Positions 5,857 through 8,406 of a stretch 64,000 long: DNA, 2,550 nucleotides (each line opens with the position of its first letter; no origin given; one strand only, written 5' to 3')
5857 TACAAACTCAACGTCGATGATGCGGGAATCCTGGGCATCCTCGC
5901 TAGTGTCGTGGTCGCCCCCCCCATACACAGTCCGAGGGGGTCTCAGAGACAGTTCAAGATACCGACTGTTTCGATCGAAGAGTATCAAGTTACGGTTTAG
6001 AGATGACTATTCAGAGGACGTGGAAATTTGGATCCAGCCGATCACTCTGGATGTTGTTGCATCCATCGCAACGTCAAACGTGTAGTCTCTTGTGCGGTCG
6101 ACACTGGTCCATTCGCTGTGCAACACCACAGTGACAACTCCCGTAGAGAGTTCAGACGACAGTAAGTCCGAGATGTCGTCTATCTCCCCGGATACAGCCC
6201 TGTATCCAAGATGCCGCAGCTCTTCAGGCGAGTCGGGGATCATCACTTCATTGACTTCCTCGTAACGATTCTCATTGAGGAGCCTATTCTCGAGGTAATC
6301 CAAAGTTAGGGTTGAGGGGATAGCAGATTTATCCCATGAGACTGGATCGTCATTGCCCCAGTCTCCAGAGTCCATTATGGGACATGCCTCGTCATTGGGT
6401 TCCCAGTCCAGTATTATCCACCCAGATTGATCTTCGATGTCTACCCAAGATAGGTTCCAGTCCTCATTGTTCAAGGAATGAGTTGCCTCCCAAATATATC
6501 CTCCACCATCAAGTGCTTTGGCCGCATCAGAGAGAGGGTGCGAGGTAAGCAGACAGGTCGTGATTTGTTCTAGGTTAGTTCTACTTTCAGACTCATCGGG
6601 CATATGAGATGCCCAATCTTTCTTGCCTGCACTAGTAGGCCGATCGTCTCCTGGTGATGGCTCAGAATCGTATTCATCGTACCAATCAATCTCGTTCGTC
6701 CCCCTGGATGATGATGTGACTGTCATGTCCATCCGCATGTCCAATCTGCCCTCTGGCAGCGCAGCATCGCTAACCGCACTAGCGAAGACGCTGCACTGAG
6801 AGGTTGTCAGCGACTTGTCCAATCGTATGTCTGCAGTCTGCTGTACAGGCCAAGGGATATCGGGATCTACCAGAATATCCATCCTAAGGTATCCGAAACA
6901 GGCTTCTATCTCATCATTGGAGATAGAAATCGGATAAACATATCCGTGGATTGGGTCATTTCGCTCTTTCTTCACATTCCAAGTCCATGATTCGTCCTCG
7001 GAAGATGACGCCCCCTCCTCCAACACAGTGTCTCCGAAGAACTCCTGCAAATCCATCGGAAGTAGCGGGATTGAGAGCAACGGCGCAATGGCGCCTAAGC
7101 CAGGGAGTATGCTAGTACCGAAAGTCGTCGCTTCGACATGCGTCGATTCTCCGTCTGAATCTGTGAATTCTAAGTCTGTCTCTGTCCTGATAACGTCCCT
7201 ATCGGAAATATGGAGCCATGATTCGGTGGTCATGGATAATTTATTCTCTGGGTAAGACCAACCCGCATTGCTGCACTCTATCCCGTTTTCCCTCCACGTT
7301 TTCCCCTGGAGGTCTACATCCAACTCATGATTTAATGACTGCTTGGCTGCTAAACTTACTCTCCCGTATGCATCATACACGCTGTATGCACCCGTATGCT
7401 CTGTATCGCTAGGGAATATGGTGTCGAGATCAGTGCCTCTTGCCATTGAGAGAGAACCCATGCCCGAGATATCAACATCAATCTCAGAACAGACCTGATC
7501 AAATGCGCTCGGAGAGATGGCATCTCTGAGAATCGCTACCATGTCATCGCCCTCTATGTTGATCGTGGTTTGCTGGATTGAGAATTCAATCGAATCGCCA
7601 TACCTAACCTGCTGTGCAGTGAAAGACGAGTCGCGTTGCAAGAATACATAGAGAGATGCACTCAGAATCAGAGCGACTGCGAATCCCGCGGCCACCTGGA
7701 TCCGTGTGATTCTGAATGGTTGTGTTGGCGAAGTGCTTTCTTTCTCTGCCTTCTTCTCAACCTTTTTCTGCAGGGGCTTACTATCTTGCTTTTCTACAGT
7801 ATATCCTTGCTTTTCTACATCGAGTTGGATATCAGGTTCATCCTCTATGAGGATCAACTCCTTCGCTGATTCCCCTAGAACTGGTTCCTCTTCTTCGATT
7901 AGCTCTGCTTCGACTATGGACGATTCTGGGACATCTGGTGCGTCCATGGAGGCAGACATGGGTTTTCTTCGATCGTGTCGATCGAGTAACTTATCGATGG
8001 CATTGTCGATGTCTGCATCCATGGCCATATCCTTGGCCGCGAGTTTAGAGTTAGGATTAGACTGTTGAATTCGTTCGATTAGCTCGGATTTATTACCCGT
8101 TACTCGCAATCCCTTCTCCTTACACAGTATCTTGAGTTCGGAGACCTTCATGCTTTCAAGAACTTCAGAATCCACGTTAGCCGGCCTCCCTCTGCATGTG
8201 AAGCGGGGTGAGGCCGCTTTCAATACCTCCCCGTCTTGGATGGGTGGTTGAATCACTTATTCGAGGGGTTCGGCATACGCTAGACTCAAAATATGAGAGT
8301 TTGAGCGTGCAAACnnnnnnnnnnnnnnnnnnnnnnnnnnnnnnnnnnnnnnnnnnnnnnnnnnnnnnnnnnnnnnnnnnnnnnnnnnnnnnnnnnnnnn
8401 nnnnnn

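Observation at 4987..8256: SAP/HeH-domain single-pass membrane protein encoded directly upstream of an orphan ParA ATPase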

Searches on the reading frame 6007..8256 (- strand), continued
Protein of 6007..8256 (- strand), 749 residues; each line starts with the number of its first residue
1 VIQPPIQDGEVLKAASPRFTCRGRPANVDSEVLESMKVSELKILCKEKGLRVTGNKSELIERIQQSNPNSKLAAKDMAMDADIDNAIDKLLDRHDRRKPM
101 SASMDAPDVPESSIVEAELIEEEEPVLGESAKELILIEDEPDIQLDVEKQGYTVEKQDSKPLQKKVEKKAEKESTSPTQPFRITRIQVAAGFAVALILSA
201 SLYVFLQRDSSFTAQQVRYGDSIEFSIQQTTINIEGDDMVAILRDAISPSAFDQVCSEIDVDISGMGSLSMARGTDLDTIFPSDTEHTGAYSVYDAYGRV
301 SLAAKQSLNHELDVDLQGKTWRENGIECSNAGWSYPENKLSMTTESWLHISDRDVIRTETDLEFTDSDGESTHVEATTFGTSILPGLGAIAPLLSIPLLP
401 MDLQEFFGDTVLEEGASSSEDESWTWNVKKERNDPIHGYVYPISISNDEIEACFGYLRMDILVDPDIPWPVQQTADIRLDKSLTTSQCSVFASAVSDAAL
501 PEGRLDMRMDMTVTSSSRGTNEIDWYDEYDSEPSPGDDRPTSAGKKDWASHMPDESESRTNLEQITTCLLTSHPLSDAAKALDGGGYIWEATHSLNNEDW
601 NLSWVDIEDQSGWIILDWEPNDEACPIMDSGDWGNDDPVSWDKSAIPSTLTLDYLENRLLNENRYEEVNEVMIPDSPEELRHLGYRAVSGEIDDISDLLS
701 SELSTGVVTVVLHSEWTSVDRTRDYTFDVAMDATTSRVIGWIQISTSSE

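Call 68: find_encoding_contigs(protein=P0248, flank=8000, max_places=2)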
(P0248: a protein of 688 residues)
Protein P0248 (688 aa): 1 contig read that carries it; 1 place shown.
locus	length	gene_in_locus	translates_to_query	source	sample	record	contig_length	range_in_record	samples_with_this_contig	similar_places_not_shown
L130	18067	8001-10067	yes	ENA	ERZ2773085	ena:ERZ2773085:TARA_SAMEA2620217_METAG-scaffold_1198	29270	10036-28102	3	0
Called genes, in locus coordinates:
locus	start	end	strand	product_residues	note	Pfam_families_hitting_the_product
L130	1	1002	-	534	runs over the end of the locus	PF01189:Methyltr_RsmB-F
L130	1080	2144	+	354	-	-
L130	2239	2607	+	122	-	-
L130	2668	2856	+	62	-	-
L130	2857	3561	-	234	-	-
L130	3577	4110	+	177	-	PF14520:HHH_5 (weak)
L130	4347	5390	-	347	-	PF00589:Phage_integrase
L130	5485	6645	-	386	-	PF18030:Rimk_N, PF03133:TTL (faint), PF14397:ATPgrasp_ST (faint), PF02655:ATP-grasp_3, PF02955:GSH-S_ATP, PF07478:Dala_Dala_lig_C (faint), PF08443:RimK, PF02080:TrkA_C (weak)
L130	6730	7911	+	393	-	-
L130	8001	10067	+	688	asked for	PF02037:SAP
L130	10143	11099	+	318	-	PF10609:ParA, PF00142:Fer4_NifH (weak), PF01656:CbiA, PF02374:ArsA_ATPase (faint), PF09140:MipZ, PF13614:AAA_31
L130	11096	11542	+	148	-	-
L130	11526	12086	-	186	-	-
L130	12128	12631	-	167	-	PF01472:PUA, PF26292:PUA_elF2D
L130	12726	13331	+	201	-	PF01557:FAA_hydrolase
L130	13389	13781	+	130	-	PF01201:Ribosomal_S8e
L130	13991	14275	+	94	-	-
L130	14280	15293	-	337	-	PF01063:Aminotran_4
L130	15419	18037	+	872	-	PF03104:DNA_pol_B_exo1, PF00136:DNA_pol_B, PF20286:divDNApol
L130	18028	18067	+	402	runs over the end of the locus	?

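Call 69: find_encoding_contigs(protein=P0252, flank=8000, max_places=2)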
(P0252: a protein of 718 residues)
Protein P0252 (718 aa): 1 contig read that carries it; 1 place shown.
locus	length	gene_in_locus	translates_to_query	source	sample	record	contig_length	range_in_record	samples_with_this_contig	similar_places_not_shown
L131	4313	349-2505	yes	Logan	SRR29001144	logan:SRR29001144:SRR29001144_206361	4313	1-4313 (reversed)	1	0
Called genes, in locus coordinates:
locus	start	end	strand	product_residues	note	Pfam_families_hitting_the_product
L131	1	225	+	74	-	?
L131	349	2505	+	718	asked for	PF02037:SAP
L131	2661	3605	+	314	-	PF00142:Fer4_NifH (faint), PF06564:CBP_BcsQ (faint), PF09140:MipZ (weak), PF10609:ParA (faint), PF13614:AAA_31, PF01656:CbiA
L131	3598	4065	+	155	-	-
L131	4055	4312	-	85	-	?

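Call 83: search_protein_families(library=pfam, proteins=[L001:1769-2125:+, L001:2215-2412:+, L130:2239-2607:+, L130:2668-2856:+, L130:3577-4110:+, L130:6730-7911:+, L130:11096-11542:+], max_evalue=0.05)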
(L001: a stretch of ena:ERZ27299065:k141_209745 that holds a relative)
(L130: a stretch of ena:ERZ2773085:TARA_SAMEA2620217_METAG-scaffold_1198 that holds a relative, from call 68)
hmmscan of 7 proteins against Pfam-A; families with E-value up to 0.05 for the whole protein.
L001:1769-2125:+ (118 aa): 0 families

L001:2215-2412:+ (65 aa): 1 family
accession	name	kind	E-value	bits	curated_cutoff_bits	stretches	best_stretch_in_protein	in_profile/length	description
PF03911.21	Sec61_beta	-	0.00015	22.1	27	1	13-46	2-34/41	Sec61beta family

L130:2239-2607:+ (122 aa): 0 families

L130:2668-2856:+ (62 aa): 2 families
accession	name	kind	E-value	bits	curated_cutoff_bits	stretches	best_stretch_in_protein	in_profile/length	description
PF03911.21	Sec61_beta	-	0.00074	19.9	27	1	13-50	2-38/41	Sec61beta family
PF04733.20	Coatomer_E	-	0.045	13.6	21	1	4-51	96-145/290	Coatomer epsilon subunit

L130:3577-4110:+ (177 aa): 7 families
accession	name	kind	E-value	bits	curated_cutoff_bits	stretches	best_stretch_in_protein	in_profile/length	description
PF14520.12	HHH_5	-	9.7e-07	29.6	27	1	51-102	2-54/57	Helix-hairpin-helix domain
PF10391.15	DNA_pol_lambd_f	-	0.00031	21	29.8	1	53-81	3-31/51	Fingers domain of DNA polymerase lambda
PF21999.2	IMS_HHH_1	-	0.00037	21.3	27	1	55-88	2-35/53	DNA polymerase-iota, thumb domain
PF21176.3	RecR_HhH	-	0.004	17.4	27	1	48-68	3-23/45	RecR, helix-hairpin-helix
PF11731.14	Cdd1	-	0.009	16.6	25.5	1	48-80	3-35/86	Pathogenicity locus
PF24158.1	DUF7409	-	0.012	16.3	27.8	1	59-99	4-45/47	Domain of unknown function (DUF7409)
PF00633.29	HHH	-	0.019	15.2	24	1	51-69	11-29/30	Helix-hairpin-helix motif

L130:6730-7911:+ (393 aa): 1 family
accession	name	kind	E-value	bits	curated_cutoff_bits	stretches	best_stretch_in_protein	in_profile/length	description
PF25317.1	SAM_SMF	-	0.019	15.7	27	1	369-388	32-51/65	SMF/DprA SAM domain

L130:11096-11542:+ (148 aa): 0 families

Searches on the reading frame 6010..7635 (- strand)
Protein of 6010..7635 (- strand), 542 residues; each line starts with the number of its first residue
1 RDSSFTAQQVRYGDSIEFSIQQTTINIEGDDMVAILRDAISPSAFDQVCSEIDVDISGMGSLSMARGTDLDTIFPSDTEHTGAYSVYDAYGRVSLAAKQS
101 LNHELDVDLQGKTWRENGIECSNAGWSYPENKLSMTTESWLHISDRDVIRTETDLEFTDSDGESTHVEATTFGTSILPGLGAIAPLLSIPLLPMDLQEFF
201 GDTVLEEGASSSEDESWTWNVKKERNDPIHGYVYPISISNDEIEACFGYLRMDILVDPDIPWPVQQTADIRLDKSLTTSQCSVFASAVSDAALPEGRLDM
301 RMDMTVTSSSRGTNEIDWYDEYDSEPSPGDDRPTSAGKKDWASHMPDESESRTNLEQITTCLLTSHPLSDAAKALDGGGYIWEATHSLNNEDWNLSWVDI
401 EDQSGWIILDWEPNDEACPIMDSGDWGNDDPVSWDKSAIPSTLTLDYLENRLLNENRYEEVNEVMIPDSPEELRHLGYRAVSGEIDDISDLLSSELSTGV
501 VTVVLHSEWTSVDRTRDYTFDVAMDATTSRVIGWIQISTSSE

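Call 64: predict_structure(alignment_id=A5)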
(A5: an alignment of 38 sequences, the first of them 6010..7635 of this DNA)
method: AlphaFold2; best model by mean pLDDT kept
length: 542 residues; sequences in the alignment: 38
mean_pLDDT: 85.2   pTM: 0.83
mean pLDDT of the five models: 85.2, 84.6, 84.2, 84.0, 82.3
residues with pLDDT >= 90: 273; 70-90: 196; 50-70: 53; < 50: 20
segments of 3 or more residues with pLDDT < 50: 176-180, 484-497
pLDDT, mean of each block of 10 residues (from residue 1): 84 96 88 71 68 92 93 88 91 94 93 76 78 94 91 90 88 58 65 91 93 89 94 95 85 95 95 78 64 79 95 90 86 85 91 92 95 95 90 93 93 88 81 82 94 87 71 86 49 50 91 85 91 89 63
secondary structure, 60 per line:
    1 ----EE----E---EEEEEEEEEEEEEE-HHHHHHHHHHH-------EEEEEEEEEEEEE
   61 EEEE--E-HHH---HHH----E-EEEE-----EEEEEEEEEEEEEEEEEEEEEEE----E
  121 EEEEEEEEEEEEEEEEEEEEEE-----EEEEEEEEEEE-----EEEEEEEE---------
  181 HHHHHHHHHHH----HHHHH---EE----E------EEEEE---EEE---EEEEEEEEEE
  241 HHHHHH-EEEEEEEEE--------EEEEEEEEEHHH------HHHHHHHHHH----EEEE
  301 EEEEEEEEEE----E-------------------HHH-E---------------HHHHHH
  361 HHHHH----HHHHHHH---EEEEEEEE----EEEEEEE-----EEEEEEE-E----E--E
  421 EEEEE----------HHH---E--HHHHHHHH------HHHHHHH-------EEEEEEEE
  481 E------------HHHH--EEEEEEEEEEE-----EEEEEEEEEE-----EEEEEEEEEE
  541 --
elements in order: E15-28 H30-40 E48-64 E84-87 E93-115 E120-142 E148-158 E164-171 H181-191 H196-200 E217-221 E225-227 E231-240 H241-246 E248-256 E265-273 H283-292 E297-310 H355-365 H370-376 E380-387 E392-398 E404-410 E420-425 H445-452 H459-465 E473-481 H494-497 E500-510 E516-525 E531-540
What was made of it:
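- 6010..7635 (-): Ectodomain of about 540 aa, acidic (pI about 4.1), beta-rich, with six invariant cysteines. AF2 pLDDT 85.2, pTM 0.83 (call 64).
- Tried and rejected: It was replaced by an ectodomain-only model built from 38 sequences (call 64).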

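Call 67: fold_search(model_id=the predicted structure, library=pdb)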
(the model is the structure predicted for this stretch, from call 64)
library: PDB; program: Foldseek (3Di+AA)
matches with E <= 10: 894; with E <= 0.001: 5
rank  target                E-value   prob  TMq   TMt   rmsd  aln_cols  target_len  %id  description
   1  4mee                  4.7e-04  0.28  0.10  0.16  28.4       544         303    6  Crystal structure of the transport unit of the autotransporter AIDA-I from Escherichia coli (released 2014-06-04)
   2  9hjm_F                5.5e-04  0.20  0.11  0.13  26.9       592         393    6  Porphyromonas gingivalis BAM complex (released 2025-11-19)
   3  6ntr_C                6.5e-04  1.00  0.22  0.43  10.8       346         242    8  Crystal Structure of Beta-barrel-like Protein of Domain of Unknown Function DUF1849 from Brucella abortus (released 2019-02-13)
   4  3qq2_A                8.5e-04  0.25  0.10  0.17  26.4       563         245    4  Crystal Structure of the Beta Domain of the Bordetella Autotransporter Brka (released 2011-04-13)
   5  6ntr_A                8.9e-04  0.97  0.19  0.36  11.5       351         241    8  Crystal Structure of Beta-barrel-like Protein of Domain of Unknown Function DUF1849 from Brucella abortus (released 2019-02-13)
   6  8pz4                  1.9e-03  0.08  0.08  0.09  29.4       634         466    8  Structure of alginate transporter, AlgE, solved at wavelength 2.755 A (released 2023-10-25)
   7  9cmg_B                2.0e-03  0.12  0.09  0.08  27.5       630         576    7  Transferrin Binding Protein A in complex with transferrin binding protein B and transferrin (iron bound in both lobes  (released 2026-03-04)
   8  4frt_B                2.2e-03  0.20  0.10  0.14  25.8       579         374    7  Crystal Structure of Pseudomonas aeruginosa OccK7 (OpdD) (released 2013-07-24)
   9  4frt_A                2.4e-03  0.20  0.10  0.14  25.5       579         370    8  Crystal Structure of Pseudomonas aeruginosa OccK7 (OpdD) (released 2013-07-24)
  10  6z38                  2.4e-03  0.18  0.11  0.14  27.8       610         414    8  TodX deltaS2S3 mutant monoaromatic hydrocarbon channel (released 2020-11-04)
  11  3pqu_A                2.6e-03  0.08  0.08  0.08  28.1       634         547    6  The crystal structures of porcine pathogen AsH57_TbpB (released 2011-02-02)
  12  3fhh                  3.2e-03  0.11  0.12  0.11  30.2       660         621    6  Crystal structure of the heme/hemoglobin outer membrane transporter ShuA from Shigella dysenteriae (released 2009-07-14)
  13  6ntr_D                3.4e-03  0.95  0.19  0.38  11.5       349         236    8  Crystal Structure of Beta-barrel-like Protein of Domain of Unknown Function DUF1849 from Brucella abortus (released 2019-02-13)
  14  4b61_B                3.5e-03  0.11  0.11  0.13  25.2       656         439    7  In meso structure of alginate transporter, AlgE, from Pseudomoas aeruginosa, PAO1. Crystal form 3. (released 2013-07-17)
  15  3efm                  3.7e-03  0.11  0.11  0.10  27.5       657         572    6  Structure of the alcaligin outer membrane recepteur FauA from Bordetella pertussis (released 2009-03-31)
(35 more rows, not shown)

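Call 86: search_solved_structures(query=A5, max_evalue=1)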
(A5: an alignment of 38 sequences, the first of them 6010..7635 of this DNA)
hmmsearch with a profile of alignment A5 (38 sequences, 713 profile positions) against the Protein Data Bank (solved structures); distinct sequences matched with E-value up to 1: 19.
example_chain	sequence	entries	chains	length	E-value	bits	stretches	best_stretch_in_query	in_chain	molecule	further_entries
2kvu_A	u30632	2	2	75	9.5e-07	30.6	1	7-43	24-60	MKL/myocardin-like protein 1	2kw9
1h1j_S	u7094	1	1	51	1.8e-06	29.7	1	8-48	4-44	THO1 PROTEIN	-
4uzw_A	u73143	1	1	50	2e-06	29.6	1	8-48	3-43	PROTEIN THO1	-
2do1_A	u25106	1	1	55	2.6e-05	25.9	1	7-46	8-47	Nuclear protein Hcc-1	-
2wqg_A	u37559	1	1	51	4.5e-05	25.1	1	8-48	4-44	PROTEIN THO1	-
2rno_A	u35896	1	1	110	0.0017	19.9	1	6-50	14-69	Putative DNA-binding protein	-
8xzv_H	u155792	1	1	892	0.0024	19.4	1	5-133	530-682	pTAC3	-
1zrj_A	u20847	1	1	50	0.0039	18.7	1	8-42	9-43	E1B-55kDa-associated protein 5 isoform c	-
9l1x_K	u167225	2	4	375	0.0046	18.5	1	5-143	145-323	Protein DEK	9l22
8kcy_K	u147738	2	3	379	0.0048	18.4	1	5-143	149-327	Protein DEK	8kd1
2jx3_A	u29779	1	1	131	0.016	16.7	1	5-45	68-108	Protein DEK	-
8w9z_D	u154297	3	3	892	0.024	16.1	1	5-148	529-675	PAP1(pTAC3)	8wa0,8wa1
1kcf_A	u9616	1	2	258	0.029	15.8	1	11-48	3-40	HYPOTHETICAL 30.2 KD PROTEIN C25G10.02 IN CHROMOSOME I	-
8qma_E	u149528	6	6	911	0.043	15.3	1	5-133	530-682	PAP1 | PAP1, pTAC3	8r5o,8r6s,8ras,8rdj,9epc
1jjr_A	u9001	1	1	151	0.057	14.9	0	5-53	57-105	THYROID AUTOANTIGEN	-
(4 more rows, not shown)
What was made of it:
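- On SAP domain (Pfam PF02037): The profile hits solved SAP domains of MKL1, Tho1, Hcc-1, DEK and Ku70 (call 86).
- Checked: A family profile also hits solved eukaryotic SAP domains: MKL1 9.5e-7, Tho1 1.8e-6, Hcc-1, DEK, Ku70 (call 86).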

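Call 88: fold_search(model_id=the predicted structure, library=viral)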
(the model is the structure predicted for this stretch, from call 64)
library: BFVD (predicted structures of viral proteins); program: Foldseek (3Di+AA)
matches with E <= 10: 586; with E <= 0.001: 0
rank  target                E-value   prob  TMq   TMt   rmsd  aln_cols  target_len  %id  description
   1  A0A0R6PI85            3.1e-03  0.10  0.10  0.10  28.3       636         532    8  (no name in the UniProt tables at hand)
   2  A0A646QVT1            3.8e-03  0.08  0.09  0.09  29.3       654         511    7  (no name in the UniProt tables at hand)
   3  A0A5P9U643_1          5.0e-03  0.06  0.08  0.05  36.6       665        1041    7  (no name in the UniProt tables at hand)
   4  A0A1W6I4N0            1.1e-02  0.06  0.09  0.08  31.6       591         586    7  Glycoprotein B (Fragment) [Beluga whale alphaherpesvirus 1]
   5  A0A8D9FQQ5            1.1e-02  0.08  0.10  0.08  27.3       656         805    7  TonB-dependent receptor SusC [uncultured marine phage]
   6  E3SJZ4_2              2.3e-02  0.06  0.11  0.07  26.1       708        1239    7  Structural protein [Synechococcus phage S-ShM2]
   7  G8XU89                3.0e-02  0.07  0.09  0.12  21.9       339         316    8  Membrane protein A14 [Aotine betaherpesvirus 1]
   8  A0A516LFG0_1          3.4e-02  0.03  0.09  0.07  29.6       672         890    8  (no name in the UniProt tables at hand)
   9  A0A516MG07            3.6e-02  0.04  0.09  0.07  28.6       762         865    6  (no name in the UniProt tables at hand)
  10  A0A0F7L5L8            3.6e-02  0.03  0.09  0.06  27.8       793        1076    8  Sialidase domain-containing protein [uncultured marine virus]
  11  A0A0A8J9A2            4.0e-02  0.04  0.10  0.10  32.1       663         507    8  Uncharacterized protein [Ralstonia phage RSL2]
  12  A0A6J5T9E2            4.0e-02  0.03  0.06  0.09  22.6       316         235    7  Outer membrane protein beta-barrel [uncultured Caudovirales phage]
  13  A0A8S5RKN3            4.4e-02  0.08  0.12  0.11  30.7       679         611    7  Uncharacterized protein [virus sp. ct6GG30]
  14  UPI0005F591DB         4.4e-02  0.05  0.10  0.11  26.1       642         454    6  (no name look-up for this kind of identifier)
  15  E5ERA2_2              4.4e-02  0.04  0.09  0.06  30.5       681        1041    8  (no name in the UniProt tables at hand)
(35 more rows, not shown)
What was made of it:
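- Tried and rejected: The best hit, 6NTR (DUF1849), has a TM-score of 0.22 normalised to the query (calls 67, 88).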
